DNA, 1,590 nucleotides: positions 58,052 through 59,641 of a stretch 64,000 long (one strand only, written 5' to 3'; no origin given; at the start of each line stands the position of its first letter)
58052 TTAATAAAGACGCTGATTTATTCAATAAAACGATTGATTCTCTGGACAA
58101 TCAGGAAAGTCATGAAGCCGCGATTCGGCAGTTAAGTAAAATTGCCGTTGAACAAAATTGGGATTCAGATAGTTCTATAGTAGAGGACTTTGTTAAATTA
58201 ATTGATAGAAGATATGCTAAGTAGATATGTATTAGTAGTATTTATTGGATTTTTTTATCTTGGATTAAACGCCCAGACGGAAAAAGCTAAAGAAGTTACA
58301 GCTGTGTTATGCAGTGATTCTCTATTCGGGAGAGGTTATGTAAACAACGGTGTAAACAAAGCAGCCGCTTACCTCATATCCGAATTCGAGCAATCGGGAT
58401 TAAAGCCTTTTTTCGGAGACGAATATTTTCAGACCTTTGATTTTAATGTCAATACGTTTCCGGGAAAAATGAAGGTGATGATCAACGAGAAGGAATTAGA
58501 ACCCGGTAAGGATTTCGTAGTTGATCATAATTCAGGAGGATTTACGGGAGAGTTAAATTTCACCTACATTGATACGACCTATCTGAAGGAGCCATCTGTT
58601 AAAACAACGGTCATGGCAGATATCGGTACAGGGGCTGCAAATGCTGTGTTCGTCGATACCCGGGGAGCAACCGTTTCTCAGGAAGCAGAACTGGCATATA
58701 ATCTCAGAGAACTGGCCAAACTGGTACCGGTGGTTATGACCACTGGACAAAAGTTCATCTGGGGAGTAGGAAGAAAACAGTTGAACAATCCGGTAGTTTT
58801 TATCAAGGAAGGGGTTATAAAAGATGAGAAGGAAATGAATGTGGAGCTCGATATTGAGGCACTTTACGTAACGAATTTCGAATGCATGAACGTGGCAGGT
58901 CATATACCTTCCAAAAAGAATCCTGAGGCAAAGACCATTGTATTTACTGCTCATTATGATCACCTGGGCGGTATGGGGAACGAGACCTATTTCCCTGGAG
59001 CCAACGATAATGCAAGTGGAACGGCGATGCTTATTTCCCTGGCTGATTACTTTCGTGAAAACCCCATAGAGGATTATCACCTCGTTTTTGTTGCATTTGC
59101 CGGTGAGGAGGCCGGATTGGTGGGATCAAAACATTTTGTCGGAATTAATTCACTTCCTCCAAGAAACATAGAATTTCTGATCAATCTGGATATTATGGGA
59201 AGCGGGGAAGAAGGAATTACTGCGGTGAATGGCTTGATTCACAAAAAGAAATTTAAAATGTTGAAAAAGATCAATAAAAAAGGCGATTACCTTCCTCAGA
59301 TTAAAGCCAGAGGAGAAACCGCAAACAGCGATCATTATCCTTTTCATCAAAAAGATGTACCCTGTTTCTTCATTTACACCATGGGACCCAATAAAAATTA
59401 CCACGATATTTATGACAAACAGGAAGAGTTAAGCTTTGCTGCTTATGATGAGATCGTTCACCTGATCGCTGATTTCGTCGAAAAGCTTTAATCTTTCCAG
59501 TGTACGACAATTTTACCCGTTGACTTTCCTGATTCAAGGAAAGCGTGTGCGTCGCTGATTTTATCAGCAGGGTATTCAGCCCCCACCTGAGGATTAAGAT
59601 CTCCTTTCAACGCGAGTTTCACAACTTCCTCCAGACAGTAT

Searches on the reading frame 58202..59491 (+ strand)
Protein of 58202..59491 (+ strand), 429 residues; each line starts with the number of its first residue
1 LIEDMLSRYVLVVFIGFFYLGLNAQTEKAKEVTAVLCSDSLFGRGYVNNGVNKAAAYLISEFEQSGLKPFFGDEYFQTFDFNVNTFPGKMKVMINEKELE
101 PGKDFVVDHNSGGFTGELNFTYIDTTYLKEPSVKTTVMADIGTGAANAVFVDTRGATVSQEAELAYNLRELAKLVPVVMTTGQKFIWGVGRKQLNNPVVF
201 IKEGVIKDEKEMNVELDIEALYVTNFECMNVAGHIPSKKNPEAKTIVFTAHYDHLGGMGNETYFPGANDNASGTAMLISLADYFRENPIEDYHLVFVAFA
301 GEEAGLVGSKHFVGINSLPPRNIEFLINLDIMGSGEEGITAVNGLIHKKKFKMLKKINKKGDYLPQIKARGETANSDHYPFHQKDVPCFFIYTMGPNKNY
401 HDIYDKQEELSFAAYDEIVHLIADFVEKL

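Call 36: search_protein_families(library=pfam, proteins=[window:58202-59491:+], max_evalue=0.00001)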
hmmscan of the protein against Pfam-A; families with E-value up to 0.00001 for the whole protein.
window:58202-59491:+ (429 aa): 1 family
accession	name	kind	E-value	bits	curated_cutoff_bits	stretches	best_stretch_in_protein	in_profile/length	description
PF04389.22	Peptidase_M28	-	1.3e-36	126.6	21.3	1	230-426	1-193/193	Peptidase family M28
